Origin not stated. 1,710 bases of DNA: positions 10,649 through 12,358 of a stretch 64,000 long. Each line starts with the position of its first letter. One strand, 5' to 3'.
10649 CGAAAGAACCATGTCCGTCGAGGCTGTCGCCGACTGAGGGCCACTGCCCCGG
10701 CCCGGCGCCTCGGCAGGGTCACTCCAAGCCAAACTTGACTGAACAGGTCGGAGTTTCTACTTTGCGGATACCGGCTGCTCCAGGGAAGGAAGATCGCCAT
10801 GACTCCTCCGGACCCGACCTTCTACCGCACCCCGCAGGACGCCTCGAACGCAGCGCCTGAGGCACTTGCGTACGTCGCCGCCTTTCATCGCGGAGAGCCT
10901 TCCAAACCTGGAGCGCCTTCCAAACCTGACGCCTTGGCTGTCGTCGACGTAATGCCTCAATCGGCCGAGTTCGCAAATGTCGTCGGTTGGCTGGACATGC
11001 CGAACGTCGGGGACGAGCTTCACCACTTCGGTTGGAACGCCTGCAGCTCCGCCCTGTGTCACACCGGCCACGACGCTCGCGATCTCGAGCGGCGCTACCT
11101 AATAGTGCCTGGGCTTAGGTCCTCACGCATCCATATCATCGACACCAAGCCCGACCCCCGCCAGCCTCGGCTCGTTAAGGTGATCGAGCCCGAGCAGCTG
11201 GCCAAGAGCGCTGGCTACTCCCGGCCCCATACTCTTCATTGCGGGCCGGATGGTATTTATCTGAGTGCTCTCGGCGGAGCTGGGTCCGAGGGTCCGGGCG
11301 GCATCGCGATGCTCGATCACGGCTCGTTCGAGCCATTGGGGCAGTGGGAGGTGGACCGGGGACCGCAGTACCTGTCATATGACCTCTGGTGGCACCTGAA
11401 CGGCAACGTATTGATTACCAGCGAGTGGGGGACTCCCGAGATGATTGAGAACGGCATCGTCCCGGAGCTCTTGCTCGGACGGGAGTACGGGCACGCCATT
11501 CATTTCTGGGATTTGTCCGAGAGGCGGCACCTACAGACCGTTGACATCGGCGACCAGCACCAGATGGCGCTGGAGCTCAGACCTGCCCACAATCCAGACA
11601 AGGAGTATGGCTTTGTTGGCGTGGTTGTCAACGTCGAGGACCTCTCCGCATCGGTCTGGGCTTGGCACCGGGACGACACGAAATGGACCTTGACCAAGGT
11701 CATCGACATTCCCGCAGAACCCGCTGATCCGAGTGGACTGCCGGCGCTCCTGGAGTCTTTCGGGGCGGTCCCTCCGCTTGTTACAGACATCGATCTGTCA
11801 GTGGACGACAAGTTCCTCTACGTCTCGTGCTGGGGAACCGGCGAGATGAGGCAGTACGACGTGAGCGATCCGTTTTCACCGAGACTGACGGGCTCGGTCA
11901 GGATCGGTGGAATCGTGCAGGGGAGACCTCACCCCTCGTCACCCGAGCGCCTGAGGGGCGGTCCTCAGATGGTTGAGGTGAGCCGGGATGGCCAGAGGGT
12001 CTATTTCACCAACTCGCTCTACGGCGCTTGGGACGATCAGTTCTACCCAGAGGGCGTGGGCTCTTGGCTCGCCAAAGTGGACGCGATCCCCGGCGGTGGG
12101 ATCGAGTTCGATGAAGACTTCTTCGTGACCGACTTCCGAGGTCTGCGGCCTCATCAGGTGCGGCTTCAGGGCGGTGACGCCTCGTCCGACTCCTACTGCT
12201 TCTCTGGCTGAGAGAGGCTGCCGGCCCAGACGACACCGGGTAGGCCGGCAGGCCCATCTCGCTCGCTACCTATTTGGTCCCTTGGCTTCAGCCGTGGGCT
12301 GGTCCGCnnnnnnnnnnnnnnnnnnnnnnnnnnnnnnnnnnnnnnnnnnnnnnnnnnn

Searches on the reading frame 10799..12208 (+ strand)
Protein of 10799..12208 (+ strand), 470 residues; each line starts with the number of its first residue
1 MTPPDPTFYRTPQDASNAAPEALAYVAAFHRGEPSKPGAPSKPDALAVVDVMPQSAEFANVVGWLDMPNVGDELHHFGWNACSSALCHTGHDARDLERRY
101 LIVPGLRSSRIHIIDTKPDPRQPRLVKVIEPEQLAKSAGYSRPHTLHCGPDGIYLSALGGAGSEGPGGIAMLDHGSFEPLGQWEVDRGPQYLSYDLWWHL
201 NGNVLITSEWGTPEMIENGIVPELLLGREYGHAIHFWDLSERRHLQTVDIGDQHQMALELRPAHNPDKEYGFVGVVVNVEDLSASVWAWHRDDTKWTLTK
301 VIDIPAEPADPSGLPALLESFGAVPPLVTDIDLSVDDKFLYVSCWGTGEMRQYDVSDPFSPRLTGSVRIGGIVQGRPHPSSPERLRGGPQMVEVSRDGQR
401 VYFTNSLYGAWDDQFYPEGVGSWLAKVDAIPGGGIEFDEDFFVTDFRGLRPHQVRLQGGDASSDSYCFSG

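Call 60: list_cluster_members(proteins=[window:10799-12208:+, window:16831-17673:-, window:3599-5575:+, window:21895-23208:+, window:24861-25802:-, window:29568-31490:-, window:12311-13816:-, window:12311-13831:-, window:14373-16322:-, window:8063-8674:+])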
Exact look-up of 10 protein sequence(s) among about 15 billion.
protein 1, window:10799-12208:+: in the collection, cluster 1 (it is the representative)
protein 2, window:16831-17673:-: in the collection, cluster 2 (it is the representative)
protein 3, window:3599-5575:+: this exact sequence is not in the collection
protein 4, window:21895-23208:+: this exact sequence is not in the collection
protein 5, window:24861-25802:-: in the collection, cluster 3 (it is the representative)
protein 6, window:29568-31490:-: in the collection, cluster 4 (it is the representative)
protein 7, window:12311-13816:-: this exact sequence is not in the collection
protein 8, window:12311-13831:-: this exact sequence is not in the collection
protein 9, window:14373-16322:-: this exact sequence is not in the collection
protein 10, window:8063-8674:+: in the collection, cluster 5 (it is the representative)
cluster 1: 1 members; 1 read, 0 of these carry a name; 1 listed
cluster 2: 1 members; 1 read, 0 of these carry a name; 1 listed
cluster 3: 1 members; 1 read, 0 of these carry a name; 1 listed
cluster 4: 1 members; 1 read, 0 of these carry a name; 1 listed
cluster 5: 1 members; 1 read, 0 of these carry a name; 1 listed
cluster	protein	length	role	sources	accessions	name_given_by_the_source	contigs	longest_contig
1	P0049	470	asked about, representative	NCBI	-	-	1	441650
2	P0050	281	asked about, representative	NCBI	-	-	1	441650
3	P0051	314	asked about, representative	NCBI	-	-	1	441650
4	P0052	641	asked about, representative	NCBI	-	-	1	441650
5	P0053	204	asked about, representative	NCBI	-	-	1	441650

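Call 71: find_encoding_contigs(protein=P0049, flank=10000, max_places=2)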
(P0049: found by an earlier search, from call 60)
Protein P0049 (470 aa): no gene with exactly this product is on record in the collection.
